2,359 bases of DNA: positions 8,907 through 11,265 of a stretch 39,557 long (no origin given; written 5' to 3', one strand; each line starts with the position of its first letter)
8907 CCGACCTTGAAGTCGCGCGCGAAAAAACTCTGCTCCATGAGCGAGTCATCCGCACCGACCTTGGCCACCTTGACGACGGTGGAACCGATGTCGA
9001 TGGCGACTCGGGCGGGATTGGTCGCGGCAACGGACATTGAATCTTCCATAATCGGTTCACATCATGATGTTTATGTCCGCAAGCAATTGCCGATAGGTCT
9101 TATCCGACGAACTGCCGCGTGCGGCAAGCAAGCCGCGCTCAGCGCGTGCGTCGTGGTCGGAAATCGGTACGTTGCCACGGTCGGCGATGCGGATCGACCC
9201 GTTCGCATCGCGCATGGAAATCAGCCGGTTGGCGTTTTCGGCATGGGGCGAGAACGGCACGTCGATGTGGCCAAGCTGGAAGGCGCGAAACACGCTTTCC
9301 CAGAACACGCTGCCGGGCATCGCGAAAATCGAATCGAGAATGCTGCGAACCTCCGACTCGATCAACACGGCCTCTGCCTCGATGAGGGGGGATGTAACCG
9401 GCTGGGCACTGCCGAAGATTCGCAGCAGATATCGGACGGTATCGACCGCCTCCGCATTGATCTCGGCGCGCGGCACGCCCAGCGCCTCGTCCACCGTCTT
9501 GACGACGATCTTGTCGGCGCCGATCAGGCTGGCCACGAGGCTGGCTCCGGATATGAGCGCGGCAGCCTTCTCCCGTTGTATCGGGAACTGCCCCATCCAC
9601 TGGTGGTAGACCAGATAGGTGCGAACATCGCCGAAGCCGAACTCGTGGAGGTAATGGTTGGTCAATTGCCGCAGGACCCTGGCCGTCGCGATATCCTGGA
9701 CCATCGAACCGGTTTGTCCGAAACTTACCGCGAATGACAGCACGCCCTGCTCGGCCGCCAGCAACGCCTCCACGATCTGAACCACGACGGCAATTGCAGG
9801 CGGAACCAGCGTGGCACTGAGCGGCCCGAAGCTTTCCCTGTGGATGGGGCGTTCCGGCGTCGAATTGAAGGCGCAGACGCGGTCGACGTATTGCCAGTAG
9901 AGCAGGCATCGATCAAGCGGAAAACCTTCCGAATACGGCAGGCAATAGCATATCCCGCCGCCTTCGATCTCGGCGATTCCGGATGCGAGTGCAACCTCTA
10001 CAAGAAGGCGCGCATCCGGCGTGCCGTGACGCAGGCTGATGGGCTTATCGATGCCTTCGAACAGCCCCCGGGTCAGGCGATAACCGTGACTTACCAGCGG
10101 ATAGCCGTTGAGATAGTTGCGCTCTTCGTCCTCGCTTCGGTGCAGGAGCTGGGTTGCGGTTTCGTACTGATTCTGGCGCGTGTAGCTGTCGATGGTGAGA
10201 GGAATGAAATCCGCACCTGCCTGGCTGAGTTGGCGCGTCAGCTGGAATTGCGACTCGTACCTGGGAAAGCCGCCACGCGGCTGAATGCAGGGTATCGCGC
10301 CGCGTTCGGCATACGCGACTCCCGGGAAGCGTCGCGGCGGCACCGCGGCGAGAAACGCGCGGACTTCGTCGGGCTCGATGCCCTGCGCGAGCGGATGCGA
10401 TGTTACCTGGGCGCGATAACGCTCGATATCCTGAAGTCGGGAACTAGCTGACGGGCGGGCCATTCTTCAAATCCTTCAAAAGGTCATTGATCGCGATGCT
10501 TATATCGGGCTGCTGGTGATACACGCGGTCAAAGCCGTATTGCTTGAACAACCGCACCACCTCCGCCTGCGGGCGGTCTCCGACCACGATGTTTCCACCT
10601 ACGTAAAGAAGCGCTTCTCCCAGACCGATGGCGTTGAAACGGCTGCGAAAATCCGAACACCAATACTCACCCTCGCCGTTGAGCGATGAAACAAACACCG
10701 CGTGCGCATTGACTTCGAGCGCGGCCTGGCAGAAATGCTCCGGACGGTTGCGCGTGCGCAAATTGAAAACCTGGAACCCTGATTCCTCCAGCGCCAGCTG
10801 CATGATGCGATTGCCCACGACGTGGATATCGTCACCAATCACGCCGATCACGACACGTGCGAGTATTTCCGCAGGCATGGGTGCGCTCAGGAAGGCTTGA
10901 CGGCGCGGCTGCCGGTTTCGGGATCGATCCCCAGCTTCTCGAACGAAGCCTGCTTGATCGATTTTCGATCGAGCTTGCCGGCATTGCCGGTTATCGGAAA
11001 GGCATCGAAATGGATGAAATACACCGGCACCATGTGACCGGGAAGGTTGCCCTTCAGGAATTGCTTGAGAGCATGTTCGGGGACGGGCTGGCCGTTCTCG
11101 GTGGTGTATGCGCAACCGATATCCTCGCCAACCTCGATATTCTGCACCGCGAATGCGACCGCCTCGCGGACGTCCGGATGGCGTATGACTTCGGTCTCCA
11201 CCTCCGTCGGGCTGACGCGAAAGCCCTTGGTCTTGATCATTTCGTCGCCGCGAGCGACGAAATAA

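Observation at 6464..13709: Complete B12 glutamate mutase wedged into the exosortase-A ligase/ACP/decarboxylase set: predicted ACP-tethered 3-methylaspartate to beta-amino-acid pathway in an EPS locus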

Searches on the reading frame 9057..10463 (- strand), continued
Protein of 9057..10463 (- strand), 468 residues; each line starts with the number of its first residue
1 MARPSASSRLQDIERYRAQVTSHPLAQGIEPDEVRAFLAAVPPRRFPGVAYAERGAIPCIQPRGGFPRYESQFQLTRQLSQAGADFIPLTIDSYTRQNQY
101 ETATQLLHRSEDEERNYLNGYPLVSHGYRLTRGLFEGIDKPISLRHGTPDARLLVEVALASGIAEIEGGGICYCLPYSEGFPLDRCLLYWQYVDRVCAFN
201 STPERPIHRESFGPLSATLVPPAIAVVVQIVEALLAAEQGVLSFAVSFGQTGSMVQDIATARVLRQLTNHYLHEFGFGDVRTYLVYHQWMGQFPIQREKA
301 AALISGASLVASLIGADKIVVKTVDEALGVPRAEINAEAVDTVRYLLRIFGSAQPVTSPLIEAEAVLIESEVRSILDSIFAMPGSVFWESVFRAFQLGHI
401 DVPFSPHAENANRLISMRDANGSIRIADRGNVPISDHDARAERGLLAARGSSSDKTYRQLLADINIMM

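Call 44: find_encoding_contigs(protein=P0096, flank=10000, max_places=1)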
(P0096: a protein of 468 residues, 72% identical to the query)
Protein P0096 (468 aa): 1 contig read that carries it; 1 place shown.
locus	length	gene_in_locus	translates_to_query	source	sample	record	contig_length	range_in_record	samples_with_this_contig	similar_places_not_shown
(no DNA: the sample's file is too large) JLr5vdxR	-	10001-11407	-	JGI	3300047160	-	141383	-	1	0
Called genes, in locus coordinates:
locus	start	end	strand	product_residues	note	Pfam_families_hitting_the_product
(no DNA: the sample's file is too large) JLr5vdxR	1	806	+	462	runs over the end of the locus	-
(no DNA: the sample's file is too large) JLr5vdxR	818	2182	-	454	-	PF08238:Sel1 (faint)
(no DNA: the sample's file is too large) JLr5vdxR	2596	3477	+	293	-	PF01522:Polysacc_deac_1, PF11959:DUF3473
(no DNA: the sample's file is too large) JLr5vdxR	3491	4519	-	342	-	PF00158:Sigma54_activat, PF14532:Sigma54_activ_2, PF25601:AAA_lid_14, PF02954:HTH_8 (weak)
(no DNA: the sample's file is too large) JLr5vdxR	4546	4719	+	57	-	-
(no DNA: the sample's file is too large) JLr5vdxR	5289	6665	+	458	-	PF00072:Response_reg, PF00158:Sigma54_activat, PF14532:Sigma54_activ_2, PF07728:AAA_5, PF25601:AAA_lid_14, PF02954:HTH_8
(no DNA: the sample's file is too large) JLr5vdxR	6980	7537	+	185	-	-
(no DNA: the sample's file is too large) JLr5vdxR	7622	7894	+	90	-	-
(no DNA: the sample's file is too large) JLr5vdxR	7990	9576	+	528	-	PF00501:AMP-binding, PF13193:AMP-binding_C (weak)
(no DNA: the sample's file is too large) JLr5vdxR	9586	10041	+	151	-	PF02310:B12-binding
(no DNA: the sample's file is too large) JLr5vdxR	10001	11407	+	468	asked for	PF06368:Met_asp_mut_E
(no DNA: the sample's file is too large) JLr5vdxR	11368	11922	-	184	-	-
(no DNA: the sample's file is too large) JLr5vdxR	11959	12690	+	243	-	PF13941:MutL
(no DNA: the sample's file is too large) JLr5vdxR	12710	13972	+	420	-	PF00278:Orn_DAP_Arg_deC, PF02784:Orn_Arg_deC_N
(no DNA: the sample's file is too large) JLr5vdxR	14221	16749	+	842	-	PF02369:Big_1 (weak), PF13620:CarboxypepD_reg, PF13715:CarbopepD_reg_2 (faint), PF25183:OMP_b-brl_4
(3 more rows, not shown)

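Call 45: find_encoding_contigs(protein=P0054, flank=10000, max_places=1)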
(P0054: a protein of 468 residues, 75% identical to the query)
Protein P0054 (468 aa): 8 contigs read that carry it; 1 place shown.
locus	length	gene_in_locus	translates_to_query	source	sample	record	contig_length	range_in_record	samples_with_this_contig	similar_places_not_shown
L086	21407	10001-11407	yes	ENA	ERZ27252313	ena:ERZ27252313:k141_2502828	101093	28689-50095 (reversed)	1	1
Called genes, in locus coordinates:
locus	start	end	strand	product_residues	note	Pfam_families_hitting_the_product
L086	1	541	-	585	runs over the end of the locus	-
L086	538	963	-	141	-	PF13669:Glyoxalase_4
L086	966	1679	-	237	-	PF13489:Methyltransf_23, PF13847:Methyltransf_31 (weak), PF08241:Methyltransf_11, PF08242:Methyltransf_12, PF13649:Methyltransf_25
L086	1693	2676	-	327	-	PF00535:Glycos_transf_2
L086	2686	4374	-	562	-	PF00733:Asn_synthase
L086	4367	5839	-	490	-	PF01943:Polysacc_synt, PF13440:Polysacc_synt_3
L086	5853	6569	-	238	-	-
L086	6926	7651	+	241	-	-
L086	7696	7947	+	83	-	-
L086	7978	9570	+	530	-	PF00501:AMP-binding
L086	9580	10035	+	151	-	PF02310:B12-binding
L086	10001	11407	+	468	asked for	PF06368:Met_asp_mut_E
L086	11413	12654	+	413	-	PF13941:MutL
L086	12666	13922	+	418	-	PF00278:Orn_DAP_Arg_deC, PF01168:Ala_racemase_N (weak), PF02784:Orn_Arg_deC_N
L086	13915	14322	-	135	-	-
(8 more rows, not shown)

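Call 50: search_protein_families(library=pfam, proteins=[L032:281-1444:+, L032:1445-2674:+, L032:2592-3632:+, L032:2470-3759:-, L032:3574-5133:+, L032:5097-6809:+, L032:14344-15702:+, L032:15734-16726:-, L032:17475-18896:+, L032:18691-21003:+], max_evalue=0.00001)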
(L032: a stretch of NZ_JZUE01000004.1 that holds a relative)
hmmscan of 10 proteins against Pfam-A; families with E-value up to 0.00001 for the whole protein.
L032:281-1444:+ (387 aa): 3 families
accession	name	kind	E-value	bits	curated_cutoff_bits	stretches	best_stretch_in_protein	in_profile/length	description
PF22725.1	GFO_IDH_MocA_C3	-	3.9e-18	66.1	27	1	150-289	3-123/124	GFO/IDH/MocA C-terminal domain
PF02894.22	GFO_IDH_MocA_C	-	6.8e-11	42.8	22.9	1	160-382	9-218/218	Oxidoreductase family, C-terminal alpha/beta domain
PF01408.29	GFO_IDH_MocA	-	1.1e-10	42.7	24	1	50-134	31-114/120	Oxidoreductase family, NAD-binding Rossmann fold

L032:1445-2674:+ (409 aa): 1 family
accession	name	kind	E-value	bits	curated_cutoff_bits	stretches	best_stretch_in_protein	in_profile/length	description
PF06187.17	DUF993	-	5.9e-183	608.5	24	1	9-407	2-382/382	Protein of unknown function (DUF993)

L032:2592-3632:+ (346 aa): 0 families

L032:2470-3759:- (429 aa): 0 families

L032:3574-5133:+ (519 aa): 0 families

L032:5097-6809:+ (570 aa): 3 families
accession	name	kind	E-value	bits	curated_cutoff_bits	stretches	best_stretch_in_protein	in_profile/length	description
PF00990.26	GGDEF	-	1.6e-44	152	23.8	1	397-550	2-161/161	Diguanylate cyclase, GGDEF domain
PF00672.30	HAMP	-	8.5e-10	39.2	25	1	309-360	1-51/53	HAMP domain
PF02743.24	dCache_1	-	3.9e-08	33.6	45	1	41-274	4-239/240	Cache domain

L032:14344-15702:+ (452 aa): 2 families
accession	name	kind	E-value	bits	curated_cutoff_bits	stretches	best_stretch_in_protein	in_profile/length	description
PF07804.18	HipA_C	-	6.7e-44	150.5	30.5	1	150-402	1-210/213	HipA-like C-terminal domain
PF13657.11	Couple_hipA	-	1.3e-18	67.8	22.5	1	5-106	1-98/99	HipA N-terminal domain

L032:15734-16726:- (330 aa): 1 family
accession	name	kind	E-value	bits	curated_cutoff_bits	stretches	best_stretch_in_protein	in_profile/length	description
PF03401.19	TctC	-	1e-65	222.4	27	1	53-322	1-270/274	Tripartite tricarboxylate transporter family receptor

L032:17475-18896:+ (473 aa): 3 families
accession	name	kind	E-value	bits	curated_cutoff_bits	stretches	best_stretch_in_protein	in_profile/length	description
PF08521.16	2CSK_N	-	1.6e-32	112.9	23.2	1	24-168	2-139/140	Two-component sensor kinase N-terminal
PF02518.31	HATPase_c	-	5.3e-17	62.7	26.4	1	357-448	1-95/111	Histidine kinase-, DNA gyrase B-, and HSP90-like ATPase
PF00512.31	HisKA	-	1.2e-08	35.3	26.9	1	248-309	3-64/66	His Kinase A (phospho-acceptor) domain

L032:18691-21003:+ (770 aa): 0 families
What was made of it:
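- The cassette stands alone in Aquincola tertiaricarbonis (L032), flanked by a dCache-HAMP-GGDEF cyclase and HipA (call 50).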

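Call 53: search_protein_families(library=pfam, proteins=[L049:11404-12705:+, L049:12732-13655:+, L049:7036-8091:+], max_evalue=0.0001)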
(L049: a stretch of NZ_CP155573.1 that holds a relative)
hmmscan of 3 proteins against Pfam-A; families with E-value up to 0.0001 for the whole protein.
L049:11404-12705:+ (433 aa): 3 families
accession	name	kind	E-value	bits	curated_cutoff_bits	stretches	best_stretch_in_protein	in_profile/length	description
PF07476.17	MAAL_C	-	5e-121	403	27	1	182-430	2-248/249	Methylaspartate ammonia-lyase C-terminus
PF05034.18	MAAL_N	-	5e-76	254.2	27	1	20-179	1-159/159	Methylaspartate ammonia-lyase N-terminus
PF13378.12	MR_MLE_C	-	1.8e-13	51.2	29.4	1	254-404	46-177/219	Enolase C-terminal domain-like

L049:12732-13655:+ (307 aa): 0 families

L049:7036-8091:+ (351 aa): 1 family
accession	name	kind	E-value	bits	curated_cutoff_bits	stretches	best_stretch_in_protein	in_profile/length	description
PF00392.27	GntR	-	2.9e-18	65.7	27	1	37-99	2-64/64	Bacterial regulatory proteins, gntR family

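Call 64: list_cluster_members(proteins=[P0121, window:9057-10463:-, window:22622-24199:-])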
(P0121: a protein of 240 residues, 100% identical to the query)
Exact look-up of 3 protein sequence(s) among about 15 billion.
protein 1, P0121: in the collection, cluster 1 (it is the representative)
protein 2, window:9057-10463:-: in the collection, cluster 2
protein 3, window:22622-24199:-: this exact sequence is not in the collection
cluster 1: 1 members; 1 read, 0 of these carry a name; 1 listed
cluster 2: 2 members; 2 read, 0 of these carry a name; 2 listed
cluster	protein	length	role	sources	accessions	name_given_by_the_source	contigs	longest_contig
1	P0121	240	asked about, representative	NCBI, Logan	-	-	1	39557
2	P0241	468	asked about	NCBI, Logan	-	-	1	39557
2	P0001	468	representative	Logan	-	-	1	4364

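Call 69: find_related_loci(query=A2, collection=metagenome_contigs, flank=10000)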
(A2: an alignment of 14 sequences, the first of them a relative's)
Query A2 (519 aa) in metagenome_contigs; peptide patterns used: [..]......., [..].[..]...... (x = any residue, [..] = any of these).
600 stretches matched a pattern (row limit reached: there are more); 587 encode a relative of the query (tblastn E <= 1e-3); the best 80 are kept; 80 distinct loci.
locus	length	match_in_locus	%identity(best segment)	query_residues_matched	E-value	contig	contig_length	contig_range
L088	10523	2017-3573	85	1-519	0e+0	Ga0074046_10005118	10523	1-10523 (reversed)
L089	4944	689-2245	85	1-519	0e+0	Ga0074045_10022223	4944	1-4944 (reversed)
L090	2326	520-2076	83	1-519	0e+0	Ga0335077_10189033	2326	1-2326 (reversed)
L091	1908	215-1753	82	1-519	0e+0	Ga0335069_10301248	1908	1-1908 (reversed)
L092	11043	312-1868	80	1-519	0e+0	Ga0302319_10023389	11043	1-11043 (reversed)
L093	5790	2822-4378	79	1-519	0e+0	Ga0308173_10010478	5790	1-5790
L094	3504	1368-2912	69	1-519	0e+0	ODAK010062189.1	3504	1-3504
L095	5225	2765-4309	70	1-519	0e+0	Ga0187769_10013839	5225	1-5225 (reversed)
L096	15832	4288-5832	70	1-519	0e+0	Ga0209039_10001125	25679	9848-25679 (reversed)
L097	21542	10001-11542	70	1-519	0e+0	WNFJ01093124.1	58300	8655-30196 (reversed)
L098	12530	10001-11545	71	1-519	0e+0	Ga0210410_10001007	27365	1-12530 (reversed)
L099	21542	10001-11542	69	1-519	0e+0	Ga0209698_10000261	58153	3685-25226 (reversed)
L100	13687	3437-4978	69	1-519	0e+0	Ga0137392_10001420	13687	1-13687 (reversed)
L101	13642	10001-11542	70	1-519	0e+0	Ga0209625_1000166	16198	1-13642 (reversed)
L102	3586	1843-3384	70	1-519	0e+0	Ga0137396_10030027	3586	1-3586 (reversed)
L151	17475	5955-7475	47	1-513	1e-145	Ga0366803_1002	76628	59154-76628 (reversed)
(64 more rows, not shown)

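Call 77: search_protein_families(library=ncbifam, proteins=[L151:2625-3689:-, L151:3676-4536:-, L151:4763-5497:-, L151:5943-7529:+, L151:7526-8761:+, L151:4533-5003:-], max_evalue=0.001)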
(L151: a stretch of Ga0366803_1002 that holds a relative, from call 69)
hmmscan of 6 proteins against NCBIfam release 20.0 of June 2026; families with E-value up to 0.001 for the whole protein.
L151:2625-3689:- (354 aa): 5 families
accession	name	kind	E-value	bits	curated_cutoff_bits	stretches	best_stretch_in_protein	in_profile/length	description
TIGR03100.1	hydr1_PEP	hypoth_equivalog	1.5e-101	339.3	168.45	2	5-192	2-189/274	hydrolase 1, exosortase A system-associated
TIGR03101.1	hydr2_PEP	hypoth_equivalog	3.7e-09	36.5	202.75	1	45-138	41-135/266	hydrolase 2, exosortase A system-associated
NF058544.1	IVPilMotSglTMyx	equivalog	5.5e-08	32.9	300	1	52-136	55-138/210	type IV pili motility protein SglT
NF041096.1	esterase_EstD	equivalog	2.7e-07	30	600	1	17-148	147-286/421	esterase EstD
TIGR01249.1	pro_imino_pep_1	equivalog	0.00015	21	259.75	1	32-166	30-157/307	prolyl aminopeptidase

L151:3676-4536:- (286 aa): 2 families
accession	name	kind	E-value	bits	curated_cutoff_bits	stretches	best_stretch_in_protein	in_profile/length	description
TIGR03101.1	hydr2_PEP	hypoth_equivalog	4.1e-99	331.4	202.75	1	12-276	2-263/266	hydrolase 2, exosortase A system-associated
TIGR03100.1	hydr1_PEP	hypoth_equivalog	1.9e-06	27.4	168.45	1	52-145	42-134/274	hydrolase 1, exosortase A system-associated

L151:4763-5497:- (244 aa): 0 families

L151:5943-7529:+ (528 aa): 108 families (the best 25 are shown)
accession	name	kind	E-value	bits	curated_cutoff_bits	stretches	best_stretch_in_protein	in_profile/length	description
TIGR03098.1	ligase_PEP_1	hypoth_equivalog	1.7e-245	815.4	592.35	1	4-518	1-517/517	acyl-CoA ligase (AMP-forming), exosortase A system-associated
NF004837.0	PRK06187.1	subfamily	2.9e-100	336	476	1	4-520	9-523/531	long-chain-fatty-acid--CoA ligase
NF006182.0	PRK08316.1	subfamily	2.6e-96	323.2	663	1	4-521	12-519/523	fatty acyl-CoA synthetase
TIGR01733.1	AA-adenyl-dom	subfamily_domain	1.2e-80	271.3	317.4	1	31-448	2-408/409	amino acid adenylation domain-containing protein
NF005702.0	PRK07514.1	subfamily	5.7e-73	246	558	1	9-524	9-505/506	malonyl-CoA synthase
NF004114.0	PRK05605.1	equivalog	8.3e-71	239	766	2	154-521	205-571/575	long-chain-fatty-acid--CoA ligase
NF005801.1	PRK07656.1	equivalog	3.1e-70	237.2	657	1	8-513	6-497/500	FadD3 family acyl-CoA ligase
NF006181.0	PRK08314.1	subfamily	7.7e-68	229.1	705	1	8-518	29-554/563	long-chain-fatty-acid--CoA ligase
NF009233.0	PRK12583.1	subfamily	9.4e-68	228.9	832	1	11-514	26-545/558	fatty acid CoA ligase family protein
NF004797.0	PRK06145.1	equivalog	3.2e-65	220.4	850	1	7-520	6-496/499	acyl-CoA synthetase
NF005863.0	PRK07798.1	subfamily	7.6e-64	216.2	543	1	11-514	12-526/540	acyl-CoA synthetase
NF005947.1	PRK08008.1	equivalog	1.3e-63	215.3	651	1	25-515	34-517/518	crotonobetaine/carnitine-CoA ligase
NF005857.1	PRK07786.1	exception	5.1e-62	210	733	1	12-513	18-506/513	fatty-acid--CoA ligase FadD5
NF004808.0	PRK06155.1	equivalog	5.7e-62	209.7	722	1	13-516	31-519/542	ATP-dependent acyl-CoA ligase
NF052580.1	Str24CoAsynCasG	equivalog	1.5e-61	208.3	750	1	7-514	45-545/548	steroid-24-oyl-CoA synthetase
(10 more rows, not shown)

L151:7526-8761:+ (411 aa): 7 families
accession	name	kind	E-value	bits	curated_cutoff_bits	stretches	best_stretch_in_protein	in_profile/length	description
TIGR03099.1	dCO2ase_PEP1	hypoth_equivalog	3.3e-191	635.6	478.45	1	14-411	1-398/398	pyridoxal-dependent decarboxylase, exosortase A system-associated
TIGR01048.1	lysA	equivalog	2.3e-76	257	297.9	1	18-411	6-395/417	diaminopimelate decarboxylase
NF006515.0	PRK08961.1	equivalog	3.7e-45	154.2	802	1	36-404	501-853/861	bifunctional aspartate kinase/diaminopimelate decarboxylase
NF052544.1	OrLyDeCDokD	equivalog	1.9e-30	105.9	700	1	13-394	18-421/461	ornithine/lysine decarboxylase DokD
NF041039.1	FslC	exception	8.3e-15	54.5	500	1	38-394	28-388/418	rhizoferrin biosystnesis N-citrylornithine decarboxylase FslC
TIGR01273.1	speA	equivalog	3.4e-13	48.9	624.1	1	64-307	92-352/624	arginine decarboxylase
NF003763.0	PRK05354.1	equivalog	7.3e-13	47.9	369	1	64-307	99-360/636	biosynthetic arginine decarboxylase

L151:4533-5003:- (156 aa): 9 families
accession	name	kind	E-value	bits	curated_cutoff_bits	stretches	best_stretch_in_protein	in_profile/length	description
NF058660.1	cispen_ACP_AmcB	equivalog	9.8e-09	35.3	80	1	78-153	4-78/80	cispentacin biosynthesis acyl carrier protein AmcB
NF005798.0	PRK07639.1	equivalog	7.2e-08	32.8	100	1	78-153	8-81/91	petrobactin biosynthesis protein AsbD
NF002148.0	PRK00982.1-2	subfamily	6.5e-06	25.9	71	1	75-153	4-77/79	acyl carrier protein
NF002151.0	PRK00982.1-5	equivalog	1.2e-05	25.3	92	1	78-153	6-76/78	acyl carrier protein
NF002150.0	PRK00982.1-4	subfamily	1.3e-05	25.3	66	1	78-153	8-78/80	acyl carrier protein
NF005480.0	PRK07081.1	equivalog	2.4e-05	24.2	72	1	78-152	3-75/83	acyl carrier protein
NF052616.1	ACP_for_OlsHI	equivalog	3.5e-05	24.1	130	1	80-153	8-80/83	ornithine lipid biosynthesis acyl carrier protein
TIGR00517.1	acyl_carrier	equivalog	0.00014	21.7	70.45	1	77-152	5-75/77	acyl carrier protein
TIGR04069.1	ocin_ACP_rel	hypoth_equivalog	0.00087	19.7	70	0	78-149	4-76/77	peptide maturation system acyl carrier-related protein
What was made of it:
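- Canonical sets carry two alpha/beta hydrolases that could do the off-loading (call 77).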

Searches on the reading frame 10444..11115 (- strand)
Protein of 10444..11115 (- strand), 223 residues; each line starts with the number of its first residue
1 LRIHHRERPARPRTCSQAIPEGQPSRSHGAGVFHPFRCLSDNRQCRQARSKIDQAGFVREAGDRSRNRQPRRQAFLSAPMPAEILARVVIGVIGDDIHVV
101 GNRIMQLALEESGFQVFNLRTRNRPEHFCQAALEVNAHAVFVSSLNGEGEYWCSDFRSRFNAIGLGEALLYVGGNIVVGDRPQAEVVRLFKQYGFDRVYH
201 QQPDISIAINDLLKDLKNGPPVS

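Call 4: search_protein_families(library=ncbifam, proteins=[window:10444-11115:-], max_evalue=0.001)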
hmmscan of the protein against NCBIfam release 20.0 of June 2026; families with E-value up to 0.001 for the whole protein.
window:10444-11115:- (223 aa): 7 families
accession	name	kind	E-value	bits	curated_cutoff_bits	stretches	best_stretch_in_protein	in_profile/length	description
NF002612.0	PRK02261.1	equivalog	1.2e-45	154.6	110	1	87-218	5-136/148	methylaspartate mutase subunit S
TIGR01501.1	MthylAspMutase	equivalog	3.7e-36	123.8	135.8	1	87-217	3-133/134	methylaspartate mutase subunit S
TIGR00640.1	acid_CoA_mut_C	subfamily_domain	1.1e-09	38.4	57.45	1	87-217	4-128/132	methylmalonyl-CoA mutase C-terminal domain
NF006944.0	PRK09426.1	equivalog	1.7e-07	29.6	876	1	86-217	590-715/721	methylmalonyl-CoA mutase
NF047995.1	corrinoid_MtgC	exception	1e-05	25.1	310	1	86-145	93-152/215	glycine betaine-specific corrinoid protein MtgC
TIGR02370.1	pyl_corrinoid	subfamily_domain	5.5e-05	22.6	215.3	1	83-147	82-146/197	methyltransferase cognate corrinoid protein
NF041607.1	dimeth_corrin_MtbC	equivalog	8.5e-05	22.2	350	1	83-145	80-142/203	dimethylamine corrinoid protein MtbC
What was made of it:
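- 10444..10878 (-): GlmS, B12-binding sigma subunit of glutamate mutase (144 aa). NF002612 154.6 bits against a cut-off of 110 (call 4).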

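Call 5: search_protein_families(library=pfam, proteins=[window:10444-11115:-], max_evalue=0.001)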
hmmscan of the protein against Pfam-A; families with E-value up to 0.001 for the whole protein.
window:10444-11115:- (223 aa): 1 family
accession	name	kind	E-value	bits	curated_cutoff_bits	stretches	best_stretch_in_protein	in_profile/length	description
PF02310.24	B12-binding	-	2.5e-06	27.7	32.1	1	87-148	2-63/121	B12 binding domain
